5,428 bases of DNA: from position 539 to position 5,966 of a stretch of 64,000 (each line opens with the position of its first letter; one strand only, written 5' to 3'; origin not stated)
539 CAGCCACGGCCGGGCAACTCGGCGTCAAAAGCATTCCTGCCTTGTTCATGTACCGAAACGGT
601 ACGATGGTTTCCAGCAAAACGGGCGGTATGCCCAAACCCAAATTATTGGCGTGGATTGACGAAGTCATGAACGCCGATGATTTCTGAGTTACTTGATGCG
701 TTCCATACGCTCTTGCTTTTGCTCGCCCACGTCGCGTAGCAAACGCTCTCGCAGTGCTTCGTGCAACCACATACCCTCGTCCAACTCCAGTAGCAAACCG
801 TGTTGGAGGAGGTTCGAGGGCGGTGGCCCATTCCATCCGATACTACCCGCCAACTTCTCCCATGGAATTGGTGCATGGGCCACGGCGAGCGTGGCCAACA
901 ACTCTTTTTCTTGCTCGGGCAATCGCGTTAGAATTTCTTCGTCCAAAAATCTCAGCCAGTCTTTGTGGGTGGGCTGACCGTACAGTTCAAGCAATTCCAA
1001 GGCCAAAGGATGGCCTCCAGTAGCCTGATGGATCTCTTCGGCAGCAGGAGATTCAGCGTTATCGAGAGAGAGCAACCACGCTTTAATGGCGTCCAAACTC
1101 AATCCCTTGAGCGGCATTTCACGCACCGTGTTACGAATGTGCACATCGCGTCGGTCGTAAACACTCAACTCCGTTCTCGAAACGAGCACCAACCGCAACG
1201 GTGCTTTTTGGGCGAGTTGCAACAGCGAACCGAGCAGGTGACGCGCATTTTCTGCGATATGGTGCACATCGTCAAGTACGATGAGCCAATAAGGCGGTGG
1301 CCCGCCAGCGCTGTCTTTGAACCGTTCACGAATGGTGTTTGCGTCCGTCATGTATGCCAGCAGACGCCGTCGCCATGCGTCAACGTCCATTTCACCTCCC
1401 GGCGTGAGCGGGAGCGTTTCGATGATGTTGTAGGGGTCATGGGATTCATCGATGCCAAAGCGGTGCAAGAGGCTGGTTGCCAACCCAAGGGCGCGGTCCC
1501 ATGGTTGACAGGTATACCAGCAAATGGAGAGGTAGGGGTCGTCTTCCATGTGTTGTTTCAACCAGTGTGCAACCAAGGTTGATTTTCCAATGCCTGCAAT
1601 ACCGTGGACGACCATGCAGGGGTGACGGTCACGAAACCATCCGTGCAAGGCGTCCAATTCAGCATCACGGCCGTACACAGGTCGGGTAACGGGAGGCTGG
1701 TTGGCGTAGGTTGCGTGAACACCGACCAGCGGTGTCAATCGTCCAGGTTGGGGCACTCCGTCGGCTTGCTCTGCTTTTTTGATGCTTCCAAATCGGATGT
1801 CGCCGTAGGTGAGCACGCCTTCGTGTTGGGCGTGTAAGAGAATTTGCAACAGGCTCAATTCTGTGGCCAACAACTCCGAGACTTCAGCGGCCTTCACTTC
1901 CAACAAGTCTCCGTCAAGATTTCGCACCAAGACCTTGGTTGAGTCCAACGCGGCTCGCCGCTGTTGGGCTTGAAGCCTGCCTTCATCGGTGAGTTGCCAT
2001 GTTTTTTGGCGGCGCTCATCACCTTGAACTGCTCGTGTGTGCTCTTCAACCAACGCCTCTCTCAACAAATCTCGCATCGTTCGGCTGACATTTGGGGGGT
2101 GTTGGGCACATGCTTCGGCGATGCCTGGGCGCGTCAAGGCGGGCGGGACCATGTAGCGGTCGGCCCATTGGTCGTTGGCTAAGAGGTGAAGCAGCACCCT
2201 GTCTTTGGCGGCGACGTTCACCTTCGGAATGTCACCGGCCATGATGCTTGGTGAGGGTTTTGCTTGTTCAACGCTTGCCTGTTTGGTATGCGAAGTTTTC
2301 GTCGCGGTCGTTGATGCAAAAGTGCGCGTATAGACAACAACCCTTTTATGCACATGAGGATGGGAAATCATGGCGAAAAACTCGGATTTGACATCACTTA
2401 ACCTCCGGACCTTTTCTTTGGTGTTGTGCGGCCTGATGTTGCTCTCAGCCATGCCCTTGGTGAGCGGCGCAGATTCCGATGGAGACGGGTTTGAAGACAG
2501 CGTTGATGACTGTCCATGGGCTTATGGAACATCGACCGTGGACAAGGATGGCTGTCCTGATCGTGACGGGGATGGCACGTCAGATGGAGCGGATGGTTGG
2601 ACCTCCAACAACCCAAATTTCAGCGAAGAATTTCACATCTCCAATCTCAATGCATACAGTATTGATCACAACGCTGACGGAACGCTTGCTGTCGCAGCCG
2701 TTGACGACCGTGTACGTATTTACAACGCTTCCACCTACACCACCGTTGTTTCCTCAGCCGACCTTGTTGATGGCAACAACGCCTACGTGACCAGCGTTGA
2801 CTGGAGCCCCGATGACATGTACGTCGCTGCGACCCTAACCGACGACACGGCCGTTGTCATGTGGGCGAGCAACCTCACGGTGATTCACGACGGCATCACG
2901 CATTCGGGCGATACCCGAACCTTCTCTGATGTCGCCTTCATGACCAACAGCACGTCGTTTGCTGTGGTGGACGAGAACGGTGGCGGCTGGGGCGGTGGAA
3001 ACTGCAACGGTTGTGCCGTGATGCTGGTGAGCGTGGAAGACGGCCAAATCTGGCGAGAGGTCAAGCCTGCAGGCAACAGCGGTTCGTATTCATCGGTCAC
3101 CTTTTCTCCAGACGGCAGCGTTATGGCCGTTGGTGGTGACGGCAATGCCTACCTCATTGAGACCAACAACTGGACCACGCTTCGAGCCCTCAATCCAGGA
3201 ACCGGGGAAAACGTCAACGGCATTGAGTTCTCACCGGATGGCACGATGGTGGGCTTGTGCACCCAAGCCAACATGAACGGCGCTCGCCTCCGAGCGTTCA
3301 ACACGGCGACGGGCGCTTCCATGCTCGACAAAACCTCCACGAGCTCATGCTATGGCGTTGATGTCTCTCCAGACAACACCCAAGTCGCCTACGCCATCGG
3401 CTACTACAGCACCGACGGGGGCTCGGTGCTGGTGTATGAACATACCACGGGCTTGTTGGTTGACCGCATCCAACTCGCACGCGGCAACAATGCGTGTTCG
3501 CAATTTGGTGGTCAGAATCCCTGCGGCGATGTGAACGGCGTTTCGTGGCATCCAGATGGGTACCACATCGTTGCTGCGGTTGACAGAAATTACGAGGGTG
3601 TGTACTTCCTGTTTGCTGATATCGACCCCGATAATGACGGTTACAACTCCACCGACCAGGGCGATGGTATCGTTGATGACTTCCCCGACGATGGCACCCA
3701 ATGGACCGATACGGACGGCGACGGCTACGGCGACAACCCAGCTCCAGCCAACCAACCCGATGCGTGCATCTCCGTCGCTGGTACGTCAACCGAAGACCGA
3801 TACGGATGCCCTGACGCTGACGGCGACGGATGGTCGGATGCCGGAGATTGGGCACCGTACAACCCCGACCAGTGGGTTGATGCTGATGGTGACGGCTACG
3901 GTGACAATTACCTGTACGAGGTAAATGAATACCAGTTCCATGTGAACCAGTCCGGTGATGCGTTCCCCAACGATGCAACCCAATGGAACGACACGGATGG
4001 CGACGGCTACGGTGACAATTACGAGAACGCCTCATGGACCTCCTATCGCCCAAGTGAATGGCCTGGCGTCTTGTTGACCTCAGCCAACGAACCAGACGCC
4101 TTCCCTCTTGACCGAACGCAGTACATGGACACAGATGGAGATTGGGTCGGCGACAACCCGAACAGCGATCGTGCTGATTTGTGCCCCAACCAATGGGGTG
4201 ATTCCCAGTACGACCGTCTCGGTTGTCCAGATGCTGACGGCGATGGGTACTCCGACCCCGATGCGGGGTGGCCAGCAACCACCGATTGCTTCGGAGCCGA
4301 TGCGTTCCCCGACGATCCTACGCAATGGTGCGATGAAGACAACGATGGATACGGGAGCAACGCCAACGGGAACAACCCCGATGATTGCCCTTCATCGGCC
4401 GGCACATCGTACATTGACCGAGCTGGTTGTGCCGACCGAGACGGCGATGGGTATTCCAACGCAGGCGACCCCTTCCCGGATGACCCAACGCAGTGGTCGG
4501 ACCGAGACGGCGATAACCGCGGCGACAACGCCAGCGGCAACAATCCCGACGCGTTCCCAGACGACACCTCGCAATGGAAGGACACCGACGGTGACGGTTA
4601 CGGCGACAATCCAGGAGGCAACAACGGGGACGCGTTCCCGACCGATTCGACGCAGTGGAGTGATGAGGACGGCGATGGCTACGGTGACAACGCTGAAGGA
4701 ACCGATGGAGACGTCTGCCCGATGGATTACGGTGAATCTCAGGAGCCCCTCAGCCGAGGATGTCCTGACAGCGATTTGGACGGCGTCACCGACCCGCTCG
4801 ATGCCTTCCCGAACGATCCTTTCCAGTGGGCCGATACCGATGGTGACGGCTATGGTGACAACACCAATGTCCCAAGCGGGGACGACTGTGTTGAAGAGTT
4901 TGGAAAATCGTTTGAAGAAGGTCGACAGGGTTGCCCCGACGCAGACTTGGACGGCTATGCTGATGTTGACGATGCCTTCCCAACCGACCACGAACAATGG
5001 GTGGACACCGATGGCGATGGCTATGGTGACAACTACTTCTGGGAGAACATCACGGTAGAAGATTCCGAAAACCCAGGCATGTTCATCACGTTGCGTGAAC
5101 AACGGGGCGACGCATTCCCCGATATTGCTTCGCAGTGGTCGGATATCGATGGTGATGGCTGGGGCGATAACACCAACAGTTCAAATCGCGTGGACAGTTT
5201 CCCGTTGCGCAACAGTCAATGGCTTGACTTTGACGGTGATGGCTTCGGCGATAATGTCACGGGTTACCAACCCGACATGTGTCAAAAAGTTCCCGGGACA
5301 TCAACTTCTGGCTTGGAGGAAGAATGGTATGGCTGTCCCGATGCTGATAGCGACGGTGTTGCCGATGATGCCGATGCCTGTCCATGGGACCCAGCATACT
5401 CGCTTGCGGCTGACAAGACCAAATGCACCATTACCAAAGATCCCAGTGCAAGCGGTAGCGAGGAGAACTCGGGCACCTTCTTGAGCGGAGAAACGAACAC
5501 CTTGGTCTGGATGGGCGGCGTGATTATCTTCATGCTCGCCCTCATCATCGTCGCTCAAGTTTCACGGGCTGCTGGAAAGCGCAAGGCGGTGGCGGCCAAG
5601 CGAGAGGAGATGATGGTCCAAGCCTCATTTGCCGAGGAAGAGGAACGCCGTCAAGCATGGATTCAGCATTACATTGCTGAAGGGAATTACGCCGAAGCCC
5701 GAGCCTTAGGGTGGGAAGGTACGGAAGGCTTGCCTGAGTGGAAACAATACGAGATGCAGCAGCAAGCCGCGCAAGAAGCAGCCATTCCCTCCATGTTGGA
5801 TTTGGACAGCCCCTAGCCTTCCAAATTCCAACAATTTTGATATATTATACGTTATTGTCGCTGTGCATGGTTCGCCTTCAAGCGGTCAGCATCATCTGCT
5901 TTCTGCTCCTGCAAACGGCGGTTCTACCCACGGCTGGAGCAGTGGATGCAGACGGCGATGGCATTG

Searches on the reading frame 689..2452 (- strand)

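Call 93: search_protein_families(library=pfam, proteins=[window:689-2452:-], max_evalue=0.0001)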
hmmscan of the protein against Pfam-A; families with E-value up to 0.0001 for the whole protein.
window:689-2452:- (587 aa): 3 families
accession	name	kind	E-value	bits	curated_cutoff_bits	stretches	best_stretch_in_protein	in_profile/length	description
PF13191.12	AAA_16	-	1.3e-15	58.7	32.6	1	259-422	2-167/167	AAA ATPase domain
PF13401.12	AAA_22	-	3.6e-07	31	27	1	276-429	4-126/130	AAA domain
PF25201.1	nSTAND6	-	4.9e-05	23.8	27.7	1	259-299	1-40/148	Novel STAND NTPase 6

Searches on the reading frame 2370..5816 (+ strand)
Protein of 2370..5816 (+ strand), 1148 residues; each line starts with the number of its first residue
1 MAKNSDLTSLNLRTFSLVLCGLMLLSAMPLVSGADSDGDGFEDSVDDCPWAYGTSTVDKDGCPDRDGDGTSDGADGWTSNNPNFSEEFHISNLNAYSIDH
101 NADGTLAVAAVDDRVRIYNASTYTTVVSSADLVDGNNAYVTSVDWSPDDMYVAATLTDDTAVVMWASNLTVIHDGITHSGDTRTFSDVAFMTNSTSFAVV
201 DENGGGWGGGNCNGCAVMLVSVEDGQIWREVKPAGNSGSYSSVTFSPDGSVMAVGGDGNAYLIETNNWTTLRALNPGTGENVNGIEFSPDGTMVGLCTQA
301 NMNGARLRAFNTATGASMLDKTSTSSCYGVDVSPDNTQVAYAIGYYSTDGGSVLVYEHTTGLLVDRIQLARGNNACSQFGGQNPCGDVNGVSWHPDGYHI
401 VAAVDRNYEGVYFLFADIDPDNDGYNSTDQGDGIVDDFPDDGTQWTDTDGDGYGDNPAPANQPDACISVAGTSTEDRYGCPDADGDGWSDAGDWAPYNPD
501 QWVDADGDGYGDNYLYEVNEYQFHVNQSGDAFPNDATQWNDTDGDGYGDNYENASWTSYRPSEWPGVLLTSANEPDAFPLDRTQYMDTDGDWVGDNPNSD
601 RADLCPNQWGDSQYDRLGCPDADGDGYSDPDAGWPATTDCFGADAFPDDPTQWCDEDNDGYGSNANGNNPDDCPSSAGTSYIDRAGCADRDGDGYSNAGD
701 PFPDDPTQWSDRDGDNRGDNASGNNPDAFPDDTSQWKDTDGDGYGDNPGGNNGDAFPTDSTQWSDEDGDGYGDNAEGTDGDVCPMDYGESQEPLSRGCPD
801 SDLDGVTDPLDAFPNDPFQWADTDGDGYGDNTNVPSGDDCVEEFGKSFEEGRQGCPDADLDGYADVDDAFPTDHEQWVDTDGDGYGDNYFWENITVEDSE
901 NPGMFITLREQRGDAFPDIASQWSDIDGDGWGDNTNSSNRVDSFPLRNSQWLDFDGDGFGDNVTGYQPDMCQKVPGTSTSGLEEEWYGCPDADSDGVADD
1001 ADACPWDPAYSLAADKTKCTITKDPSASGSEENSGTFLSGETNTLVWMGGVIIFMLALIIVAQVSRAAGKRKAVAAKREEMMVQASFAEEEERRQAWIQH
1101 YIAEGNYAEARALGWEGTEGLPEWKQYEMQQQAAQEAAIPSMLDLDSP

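Call 93: search_protein_families(library=pfam, proteins=[window:2370-5816:+], max_evalue=0.0001)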
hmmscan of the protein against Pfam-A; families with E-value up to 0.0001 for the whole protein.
window:2370-5816:+ (1148 aa): 7 families
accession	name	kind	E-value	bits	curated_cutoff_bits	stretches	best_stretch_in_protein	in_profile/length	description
PF25174.1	Beta-prop_THOC3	-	2.1e-17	63.5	305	2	219-342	155-272/272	THOC3 beta-propeller domain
PF23414.1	Beta-prop_EML_2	-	1.1e-13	51.6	90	1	104-170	94-157/266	Echinoderm microtubule-associated protein second beta-propeller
PF24817.1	WD40_WDHD1_1st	-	2.7e-13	50.2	109.9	1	99-204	187-287/291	WDHD1 first WD40 domain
PF00400.38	WD40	-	4.2e-13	49.6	27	0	134-165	8-38/39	WD domain, G-beta repeat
PF24814.1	WD40_Prp19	-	1.1e-09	38.2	320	1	94-298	10-196/281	Prp19 WD40 domain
PF24807.1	WD40_CDC20-Fz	-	1.8e-07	31.2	200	0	216-340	30-151/292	CDC20/Fizzy WD40 domain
PF12894.13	ANAPC4_WD40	-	8.9e-07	29.5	22.9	0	226-279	28-81/91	Anaphase-promoting complex subunit 4 WD40 domain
